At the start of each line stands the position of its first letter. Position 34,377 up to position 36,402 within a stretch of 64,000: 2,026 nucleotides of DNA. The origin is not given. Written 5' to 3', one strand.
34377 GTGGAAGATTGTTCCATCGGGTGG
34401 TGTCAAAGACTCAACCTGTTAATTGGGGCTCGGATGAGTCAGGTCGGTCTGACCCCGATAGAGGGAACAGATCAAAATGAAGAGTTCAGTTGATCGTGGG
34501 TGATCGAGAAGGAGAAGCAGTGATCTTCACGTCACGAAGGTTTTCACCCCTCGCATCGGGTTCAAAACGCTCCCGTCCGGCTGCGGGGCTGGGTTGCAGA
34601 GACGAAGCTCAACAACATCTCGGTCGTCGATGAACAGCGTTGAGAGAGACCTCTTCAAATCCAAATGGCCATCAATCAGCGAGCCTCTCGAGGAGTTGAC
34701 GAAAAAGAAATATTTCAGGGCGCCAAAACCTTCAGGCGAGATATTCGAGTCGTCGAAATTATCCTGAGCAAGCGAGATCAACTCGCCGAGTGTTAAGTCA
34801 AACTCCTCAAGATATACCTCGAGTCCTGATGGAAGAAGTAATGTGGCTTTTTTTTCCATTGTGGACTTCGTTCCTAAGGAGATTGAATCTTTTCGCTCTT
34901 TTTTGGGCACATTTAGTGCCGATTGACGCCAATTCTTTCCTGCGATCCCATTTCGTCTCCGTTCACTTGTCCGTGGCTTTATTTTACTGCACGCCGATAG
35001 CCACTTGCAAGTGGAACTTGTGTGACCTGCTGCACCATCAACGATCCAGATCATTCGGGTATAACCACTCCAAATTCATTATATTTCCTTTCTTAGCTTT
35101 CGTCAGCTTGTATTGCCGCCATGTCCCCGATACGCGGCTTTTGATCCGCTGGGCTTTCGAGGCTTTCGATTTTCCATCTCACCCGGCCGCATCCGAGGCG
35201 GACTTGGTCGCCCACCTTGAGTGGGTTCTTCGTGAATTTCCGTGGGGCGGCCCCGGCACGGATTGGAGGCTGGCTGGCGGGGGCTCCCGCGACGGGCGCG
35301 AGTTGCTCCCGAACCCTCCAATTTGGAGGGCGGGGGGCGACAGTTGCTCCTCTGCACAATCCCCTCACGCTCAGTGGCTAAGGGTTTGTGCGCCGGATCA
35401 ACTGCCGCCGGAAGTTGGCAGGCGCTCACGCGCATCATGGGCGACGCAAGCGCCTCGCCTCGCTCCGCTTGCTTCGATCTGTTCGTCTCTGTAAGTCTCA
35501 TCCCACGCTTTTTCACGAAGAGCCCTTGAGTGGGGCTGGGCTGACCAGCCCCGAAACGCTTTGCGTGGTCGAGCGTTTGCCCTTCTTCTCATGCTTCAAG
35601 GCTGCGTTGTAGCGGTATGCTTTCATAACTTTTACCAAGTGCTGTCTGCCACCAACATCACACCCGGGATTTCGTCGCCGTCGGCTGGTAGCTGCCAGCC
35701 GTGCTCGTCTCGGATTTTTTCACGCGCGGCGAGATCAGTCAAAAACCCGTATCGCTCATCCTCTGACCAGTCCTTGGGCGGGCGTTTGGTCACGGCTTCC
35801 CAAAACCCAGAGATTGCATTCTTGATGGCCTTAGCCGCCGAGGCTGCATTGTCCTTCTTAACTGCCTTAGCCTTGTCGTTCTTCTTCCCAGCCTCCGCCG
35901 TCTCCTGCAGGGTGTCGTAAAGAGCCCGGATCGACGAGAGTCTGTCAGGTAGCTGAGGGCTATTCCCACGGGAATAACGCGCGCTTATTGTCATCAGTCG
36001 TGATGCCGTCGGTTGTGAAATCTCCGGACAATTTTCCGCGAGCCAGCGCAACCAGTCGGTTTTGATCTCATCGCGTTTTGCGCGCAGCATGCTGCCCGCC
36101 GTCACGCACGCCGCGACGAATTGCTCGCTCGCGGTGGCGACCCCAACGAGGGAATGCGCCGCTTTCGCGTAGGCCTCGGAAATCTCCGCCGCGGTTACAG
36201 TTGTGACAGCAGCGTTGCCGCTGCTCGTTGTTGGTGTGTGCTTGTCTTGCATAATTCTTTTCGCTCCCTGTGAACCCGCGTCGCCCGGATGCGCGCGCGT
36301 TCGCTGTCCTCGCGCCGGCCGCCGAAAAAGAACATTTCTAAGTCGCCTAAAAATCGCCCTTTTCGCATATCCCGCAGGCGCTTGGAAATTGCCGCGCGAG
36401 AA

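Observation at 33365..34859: AT-richer two-gene cassette: ubiquitin-like beta-grasp candidate plus an unassignable 342-aa protein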

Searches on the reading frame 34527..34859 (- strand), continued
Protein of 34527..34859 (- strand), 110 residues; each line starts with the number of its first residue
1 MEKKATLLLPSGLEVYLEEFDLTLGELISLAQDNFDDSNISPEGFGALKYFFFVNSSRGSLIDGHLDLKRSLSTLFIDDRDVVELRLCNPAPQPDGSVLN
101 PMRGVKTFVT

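Call 82: search_protein_families(library=padloc, proteins=[P0122, P0126, L022:11297-12181:+, L022:12200-13585:+, L013:6856-8889:-, L014:8599-9633:+, P0123, P0125], max_evalue=0.01)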
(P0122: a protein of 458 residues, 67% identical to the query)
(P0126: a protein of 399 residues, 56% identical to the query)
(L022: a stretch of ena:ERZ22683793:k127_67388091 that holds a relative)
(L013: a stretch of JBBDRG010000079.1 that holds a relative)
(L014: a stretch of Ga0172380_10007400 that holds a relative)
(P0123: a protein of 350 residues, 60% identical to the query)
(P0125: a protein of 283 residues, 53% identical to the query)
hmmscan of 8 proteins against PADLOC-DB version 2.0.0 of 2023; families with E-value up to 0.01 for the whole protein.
P0122 (458 aa): 9 families
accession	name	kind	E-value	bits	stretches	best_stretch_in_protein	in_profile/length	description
PDLC00732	Effector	-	5.1e-49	164.8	1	24-176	147-300/301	TIR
PDLC00731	Effector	-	1.3e-47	160.3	1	25-176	152-304/306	TIR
PDLC00729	Effector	-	1.4e-41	140.9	1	27-176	3-151/310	TIR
PDLC02371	PycTIR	-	2.4e-35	120.3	1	25-175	149-287/288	-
PDLC05005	PDC-S35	-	3.8e-15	54.3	1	77-148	167-237/264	-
PDLC05006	PDC-S35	-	3.4e-13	47.5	1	70-148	124-205/231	-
PDLC05003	PDC-S35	-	3.9e-12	44.3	1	70-147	134-213/245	-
PDLC05007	PDC-S35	-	4e-12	44.4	1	76-143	180-247/278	-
PDLC05004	PDC-S35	-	1.6e-11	42.3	1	77-148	167-239/265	-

P0126 (399 aa): 0 families

L022:11297-12181:+ (294 aa): 9 families
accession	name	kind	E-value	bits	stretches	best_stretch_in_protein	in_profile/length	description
PDLC00731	Effector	-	1.8e-49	166.4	1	3-154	152-304/306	TIR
PDLC00732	Effector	-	2e-46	156.3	1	3-154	148-300/301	TIR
PDLC00729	Effector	-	9.7e-45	151.3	1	5-150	3-143/310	TIR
PDLC02371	PycTIR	-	1e-37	128.1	1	3-153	149-287/288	-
PDLC05005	PDC-S35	-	3.6e-18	64.2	1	53-121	165-232/264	-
PDLC05006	PDC-S35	-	3.9e-16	57.1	1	48-122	124-201/231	-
PDLC05007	PDC-S35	-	2.9e-15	54.7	1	55-120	181-246/278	-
PDLC05004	PDC-S35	-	1.1e-14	52.7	1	57-121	169-234/265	-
PDLC05003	PDC-S35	-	3.6e-14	50.9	1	48-125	134-213/245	-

L022:12200-13585:+ (461 aa): 0 families

L013:6856-8889:- (677 aa): 2 families
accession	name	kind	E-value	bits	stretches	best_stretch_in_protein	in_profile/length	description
PDLC04593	PDC-M35A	-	0.0015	16.4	1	426-466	147-185/216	-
PDLC02960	RT-Protease_XI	-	0.004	14.2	1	302-467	348-492/506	single gene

L014:8599-9633:+ (344 aa): 0 families

P0123 (350 aa): 0 families

P0125 (283 aa): 0 families

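Call 86: list_cluster_members(proteins=[P0122, P0126, P0123, P0124, P0125, P0121, P0128, P0139, P0017, P0020])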
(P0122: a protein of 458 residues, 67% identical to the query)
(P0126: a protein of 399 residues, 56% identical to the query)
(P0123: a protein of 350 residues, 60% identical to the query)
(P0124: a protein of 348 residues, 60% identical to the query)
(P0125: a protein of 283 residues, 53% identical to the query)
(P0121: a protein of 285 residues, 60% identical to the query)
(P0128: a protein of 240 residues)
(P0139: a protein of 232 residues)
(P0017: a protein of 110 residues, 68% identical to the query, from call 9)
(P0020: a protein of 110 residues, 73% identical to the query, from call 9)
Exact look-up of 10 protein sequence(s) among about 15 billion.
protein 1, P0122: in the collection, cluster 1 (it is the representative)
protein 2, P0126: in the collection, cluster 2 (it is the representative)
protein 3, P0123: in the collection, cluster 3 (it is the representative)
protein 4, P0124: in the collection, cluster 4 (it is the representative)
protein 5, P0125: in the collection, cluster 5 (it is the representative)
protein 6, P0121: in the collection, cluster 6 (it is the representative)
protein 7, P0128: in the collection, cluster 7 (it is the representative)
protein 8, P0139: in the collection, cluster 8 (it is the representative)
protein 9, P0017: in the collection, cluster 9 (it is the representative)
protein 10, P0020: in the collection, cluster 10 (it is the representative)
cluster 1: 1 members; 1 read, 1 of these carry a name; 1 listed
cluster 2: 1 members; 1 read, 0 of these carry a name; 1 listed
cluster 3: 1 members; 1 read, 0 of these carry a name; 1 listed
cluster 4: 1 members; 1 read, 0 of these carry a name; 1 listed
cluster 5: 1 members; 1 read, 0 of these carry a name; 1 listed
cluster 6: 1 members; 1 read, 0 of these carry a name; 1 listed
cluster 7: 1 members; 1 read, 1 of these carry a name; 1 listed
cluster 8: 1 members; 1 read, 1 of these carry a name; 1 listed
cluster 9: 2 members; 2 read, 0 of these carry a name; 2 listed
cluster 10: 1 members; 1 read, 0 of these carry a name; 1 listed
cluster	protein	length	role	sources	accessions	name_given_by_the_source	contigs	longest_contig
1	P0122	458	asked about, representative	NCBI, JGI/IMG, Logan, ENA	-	predicted nucleotide-binding protein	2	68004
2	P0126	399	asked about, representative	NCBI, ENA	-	-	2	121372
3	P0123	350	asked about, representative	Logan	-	-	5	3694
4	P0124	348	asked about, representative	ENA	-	-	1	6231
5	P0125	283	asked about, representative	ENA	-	-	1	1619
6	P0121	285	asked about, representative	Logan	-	-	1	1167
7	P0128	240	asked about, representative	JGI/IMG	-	hypothetical protein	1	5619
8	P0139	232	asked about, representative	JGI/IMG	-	hypothetical protein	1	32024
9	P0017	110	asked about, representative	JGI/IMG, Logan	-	-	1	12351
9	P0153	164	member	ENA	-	-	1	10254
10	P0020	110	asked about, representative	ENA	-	-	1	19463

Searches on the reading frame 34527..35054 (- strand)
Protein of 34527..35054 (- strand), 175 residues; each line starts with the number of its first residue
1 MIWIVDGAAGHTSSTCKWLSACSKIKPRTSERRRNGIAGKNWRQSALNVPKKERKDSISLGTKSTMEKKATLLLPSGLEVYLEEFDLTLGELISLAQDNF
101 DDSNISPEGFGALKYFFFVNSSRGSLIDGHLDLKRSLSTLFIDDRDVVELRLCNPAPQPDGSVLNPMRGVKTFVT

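Call 3: search_protein_families(library=pfam, proteins=[window:34527-35054:-], max_evalue=1)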
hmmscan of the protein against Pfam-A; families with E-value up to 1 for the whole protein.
window:34527-35054:- (175 aa): 0 families

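Call 9: find_homologous_proteins(query=window:34527-35054:-)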
Query window:34527-35054:- (175 aa): 20 proteins with E <= 0.001 among 117 candidates.
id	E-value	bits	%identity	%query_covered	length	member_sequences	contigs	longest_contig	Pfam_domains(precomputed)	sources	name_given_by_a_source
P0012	2.1e-64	234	100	63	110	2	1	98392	-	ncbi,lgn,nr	ncbi:MAG: hypothetical protein IAE97_07465 [Chthoniobacterales bacterium]|nr:hypothetical protein [C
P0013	9.7e-46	174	76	62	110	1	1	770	-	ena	-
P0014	1.2e-45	173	77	62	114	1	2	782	-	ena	-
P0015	1.4e-45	173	76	62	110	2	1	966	-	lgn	-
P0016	1.8e-44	169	75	63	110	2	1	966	-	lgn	-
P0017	2.0e-44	169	68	63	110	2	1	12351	-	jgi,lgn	-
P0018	2.1e-44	169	75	62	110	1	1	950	-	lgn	-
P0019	1.3e-43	167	73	62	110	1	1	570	-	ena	-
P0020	1.3e-42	163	73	62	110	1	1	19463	-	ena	-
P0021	1.7e-41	160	64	63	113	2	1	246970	-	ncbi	ncbi:hypothetical protein BH09VER1_BH09VER1_26140 [soil metagenome]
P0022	2.2e-40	156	70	62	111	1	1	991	-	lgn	-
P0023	1.2e-39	154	68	62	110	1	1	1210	-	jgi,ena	-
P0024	4.3e-39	152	71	62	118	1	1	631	-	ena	-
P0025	5.9e-39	151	64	64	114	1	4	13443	-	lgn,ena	-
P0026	1.8e-38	150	65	62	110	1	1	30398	-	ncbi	ncbi:MAG: hypothetical protein QM796_11045 [Chthoniobacteraceae bacterium]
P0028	3.6e-36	142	61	65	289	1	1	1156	-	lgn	-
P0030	2.1e-34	137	57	69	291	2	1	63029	-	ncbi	-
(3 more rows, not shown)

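Call 22: find_encoding_contigs(protein=P0021, flank=8000, max_places=2)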
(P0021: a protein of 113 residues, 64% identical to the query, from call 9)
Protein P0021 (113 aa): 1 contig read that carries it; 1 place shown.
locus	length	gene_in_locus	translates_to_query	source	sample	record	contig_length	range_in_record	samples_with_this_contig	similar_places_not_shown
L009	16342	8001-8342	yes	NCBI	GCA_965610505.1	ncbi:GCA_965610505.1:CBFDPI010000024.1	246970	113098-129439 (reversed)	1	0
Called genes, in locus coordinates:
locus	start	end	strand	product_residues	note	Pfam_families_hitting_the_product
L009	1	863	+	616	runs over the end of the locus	PF08378:NERD, PF00580:UvrD-helicase (weak), PF13245:AAA_19 (weak), PF01443:Viral_helicase1 (faint), PF13361:UvrD_C, PF13538:UvrD_C_2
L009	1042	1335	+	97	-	-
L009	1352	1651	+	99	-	-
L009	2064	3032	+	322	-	-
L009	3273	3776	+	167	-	-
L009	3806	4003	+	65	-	-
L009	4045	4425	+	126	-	PF20594:DUF6794 (weak)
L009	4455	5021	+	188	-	-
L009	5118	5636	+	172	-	-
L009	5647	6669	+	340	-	-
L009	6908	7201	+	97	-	-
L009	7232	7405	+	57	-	-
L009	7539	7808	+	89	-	-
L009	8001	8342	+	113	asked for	-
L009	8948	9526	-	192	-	-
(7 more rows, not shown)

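Call 23: find_encoding_contigs(protein=P0026, flank=8000, max_places=2)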
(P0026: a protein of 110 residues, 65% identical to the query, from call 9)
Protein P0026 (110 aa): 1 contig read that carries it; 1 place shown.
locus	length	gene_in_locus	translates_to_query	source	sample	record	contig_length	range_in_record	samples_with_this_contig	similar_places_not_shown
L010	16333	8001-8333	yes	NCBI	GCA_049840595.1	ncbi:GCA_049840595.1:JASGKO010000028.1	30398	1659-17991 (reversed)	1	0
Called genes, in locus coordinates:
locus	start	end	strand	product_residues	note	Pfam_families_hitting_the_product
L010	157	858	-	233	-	-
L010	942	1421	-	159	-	-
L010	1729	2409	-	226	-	PF06912:DUF1275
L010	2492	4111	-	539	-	PF13231:PMT_2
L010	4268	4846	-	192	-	-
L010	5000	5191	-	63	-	-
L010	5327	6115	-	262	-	PF13385:Laminin_G_3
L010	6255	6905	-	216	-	PF00702:Hydrolase, PF12710:HAD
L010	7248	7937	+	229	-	PF01564:Spermine_synth, PF05430:Methyltransf_30 (weak)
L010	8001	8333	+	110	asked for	-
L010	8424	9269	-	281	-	PF10987:DUF2806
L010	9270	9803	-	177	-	PF01078:Mg_chelatase, PF13335:Mg_chelatase_C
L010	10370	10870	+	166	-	-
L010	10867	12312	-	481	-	PF00899:ThiF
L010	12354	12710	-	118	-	-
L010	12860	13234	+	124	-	-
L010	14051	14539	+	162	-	PF06114:Peptidase_M78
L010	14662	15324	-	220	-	-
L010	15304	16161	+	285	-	-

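Call 39: search_protein_families(library=pfam, proteins=[L010:10867-12312:-, L010:12354-12710:-], max_evalue=0.01)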
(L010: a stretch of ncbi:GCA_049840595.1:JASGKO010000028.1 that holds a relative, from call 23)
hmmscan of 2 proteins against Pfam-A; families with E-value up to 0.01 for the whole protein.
L010:10867-12312:- (481 aa): 6 families
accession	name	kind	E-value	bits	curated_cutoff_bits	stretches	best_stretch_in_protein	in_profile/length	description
PF00899.27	ThiF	-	2.1e-29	102.8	28.1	1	164-397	6-205/238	ThiF family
PF02826.25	2-Hacid_dh_C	-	0.00013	21.8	25.1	1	170-211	23-67/178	D-isomer specific 2-hydroxyacid dehydrogenase, NAD binding domain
PF01262.27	AlaDh_PNT_C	-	0.0022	17.9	23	1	177-246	25-96/214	Alanine dehydrogenase/PNT, C-terminal domain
PF03435.24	Sacchrp_dh_NADP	-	0.0057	17.4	25.1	1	183-220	1-39/129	Saccharopine dehydrogenase NADP binding domain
PF10727.15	Rossmann-like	-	0.0081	16.4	23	0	179-204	13-38/131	Rossmann-like domain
PF02254.24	TrkA_N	-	0.0082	16.9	23.8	0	185-235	3-53/116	TrkA-N domain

L010:12354-12710:- (118 aa): 0 families

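Call 48: search_protein_families(library=pfam, proteins=[P0028], max_evalue=0.1)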
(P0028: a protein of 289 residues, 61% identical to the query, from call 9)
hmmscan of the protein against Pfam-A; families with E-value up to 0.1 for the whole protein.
P0028 (289 aa): 0 families

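Call 56: find_encoding_contigs(protein=P0020, flank=8000, max_places=1)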
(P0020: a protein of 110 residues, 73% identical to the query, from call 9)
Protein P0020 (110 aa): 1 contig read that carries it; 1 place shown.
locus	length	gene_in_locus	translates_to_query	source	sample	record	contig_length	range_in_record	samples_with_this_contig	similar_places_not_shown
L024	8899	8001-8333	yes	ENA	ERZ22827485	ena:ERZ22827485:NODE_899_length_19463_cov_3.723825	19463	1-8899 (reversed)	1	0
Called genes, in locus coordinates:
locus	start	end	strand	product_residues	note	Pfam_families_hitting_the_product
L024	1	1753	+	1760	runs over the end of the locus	PF01580:FtsK_SpoIIIE, PF12846:AAA_10 (weak)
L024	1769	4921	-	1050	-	PF02811:PHP, PF07733:DNA_pol3_alpha, PF17657:DNA_pol3_finger, PF14579:HHH_6, PF01336:tRNA_anti-codon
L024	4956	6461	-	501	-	PF00817:IMS, PF11799:IMS_C (faint)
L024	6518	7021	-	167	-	-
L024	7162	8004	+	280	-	PF01726:LexA_DNA_bind, PF00717:Peptidase_S24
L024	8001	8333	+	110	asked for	-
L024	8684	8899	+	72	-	?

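Call 57: find_encoding_contigs(protein=P0025, flank=8000, max_places=1)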
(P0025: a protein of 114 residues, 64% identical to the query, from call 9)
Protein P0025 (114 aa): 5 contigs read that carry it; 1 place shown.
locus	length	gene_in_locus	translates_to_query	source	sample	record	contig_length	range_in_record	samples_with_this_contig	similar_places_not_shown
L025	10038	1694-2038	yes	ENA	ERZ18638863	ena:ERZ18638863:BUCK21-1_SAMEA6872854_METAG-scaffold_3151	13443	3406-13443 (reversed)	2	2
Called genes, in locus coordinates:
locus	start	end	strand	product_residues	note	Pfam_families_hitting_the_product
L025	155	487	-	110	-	-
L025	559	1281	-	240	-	PF01381:HTH_3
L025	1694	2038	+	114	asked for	-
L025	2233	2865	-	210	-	-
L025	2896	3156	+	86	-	-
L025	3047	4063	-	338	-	PF07610:DUF1573, PF22544:HYDIN_VesB_CFA65-like_Ig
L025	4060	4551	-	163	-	PF03412:Peptidase_C39 (weak)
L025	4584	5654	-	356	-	-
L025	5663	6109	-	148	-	-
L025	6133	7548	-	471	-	-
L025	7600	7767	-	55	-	-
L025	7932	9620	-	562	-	PF00005:ABC_tran, PF13304:AAA_21 (faint), PF01061:ABC2_membrane, PF12698:ABC2_membrane_3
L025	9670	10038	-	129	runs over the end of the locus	PF05635:23S_rRNA_IVP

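Call 62: find_encoding_contigs(protein=P0030, flank=10000, max_places=1)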
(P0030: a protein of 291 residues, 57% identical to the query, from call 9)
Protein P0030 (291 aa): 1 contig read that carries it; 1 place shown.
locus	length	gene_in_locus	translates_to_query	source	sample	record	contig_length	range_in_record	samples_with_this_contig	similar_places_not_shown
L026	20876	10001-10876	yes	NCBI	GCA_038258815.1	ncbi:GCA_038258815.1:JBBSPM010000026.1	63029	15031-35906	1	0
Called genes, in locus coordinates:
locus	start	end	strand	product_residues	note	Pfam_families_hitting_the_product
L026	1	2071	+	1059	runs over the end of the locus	PF00873:ACR_tran, PF03176:MMPL (weak)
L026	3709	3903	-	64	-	-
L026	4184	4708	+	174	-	-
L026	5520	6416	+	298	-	PF12787:EcsC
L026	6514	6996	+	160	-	PF01909:NTP_transf_2, PF18765:Polbeta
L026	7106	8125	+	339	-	PF01797:Y1_Tnp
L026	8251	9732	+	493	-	PF01555:N6_N4_Mtase, PF04471:Mrr_cat (faint)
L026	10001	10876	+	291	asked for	-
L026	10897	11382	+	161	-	-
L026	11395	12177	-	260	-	-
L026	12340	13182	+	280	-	PF00149:Metallophos, PF12850:Metallophos_2 (weak)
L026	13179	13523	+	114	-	-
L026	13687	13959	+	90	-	PF03734:YkuD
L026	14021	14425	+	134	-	-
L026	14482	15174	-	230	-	PF01895:PhoU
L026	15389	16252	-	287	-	PF02463:SMC_N (faint), PF00005:ABC_tran, PF13304:AAA_21 (weak)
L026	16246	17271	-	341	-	PF00528:BPD_transp_1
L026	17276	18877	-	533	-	PF00528:BPD_transp_1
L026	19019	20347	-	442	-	PF00989:PAS (weak), PF08448:PAS_4, PF12860:PAS_7 (weak), PF00512:HisKA, PF02518:HATPase_c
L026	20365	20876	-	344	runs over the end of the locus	PF01384:PHO4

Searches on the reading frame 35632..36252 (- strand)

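Call 3: search_protein_families(library=pfam, proteins=[window:35632-36252:-], max_evalue=1)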
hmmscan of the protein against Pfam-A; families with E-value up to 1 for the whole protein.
window:35632-36252:- (206 aa): 1 family
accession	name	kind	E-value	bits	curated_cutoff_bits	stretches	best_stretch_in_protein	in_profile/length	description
PF11300.13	DUF3102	-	0.0019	18.9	24.4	1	45-100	21-76/129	Protein of unknown function (DUF3102)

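Call 4: search_protein_families(library=padloc, proteins=[window:35632-36252:-], max_evalue=1)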
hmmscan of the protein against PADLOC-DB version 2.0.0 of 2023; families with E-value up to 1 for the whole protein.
window:35632-36252:- (206 aa): 0 families

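Call 5: search_protein_families(library=ncbifam, proteins=[window:35632-36252:-], max_evalue=1)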
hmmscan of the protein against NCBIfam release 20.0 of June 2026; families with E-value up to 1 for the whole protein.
window:35632-36252:- (206 aa): 1 family
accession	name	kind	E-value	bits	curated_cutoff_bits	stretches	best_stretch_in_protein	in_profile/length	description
TIGR03187.1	DGQHR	domain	0.0057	16.4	58.85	1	77-169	172-255/276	DGQHR domain-containing protein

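Call 69: search_protein_families(library=phrogs, proteins=[window:35632-36252:-], max_evalue=0.01)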
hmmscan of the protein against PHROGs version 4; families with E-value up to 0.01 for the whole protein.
window:35632-36252:- (206 aa): 2 families
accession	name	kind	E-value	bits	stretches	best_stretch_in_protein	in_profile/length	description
phrog_15609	-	unknown function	0.00041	20.8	1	43-103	25-85/316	-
phrog_6146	-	unknown function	0.0033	18.3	1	37-138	43-148/197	-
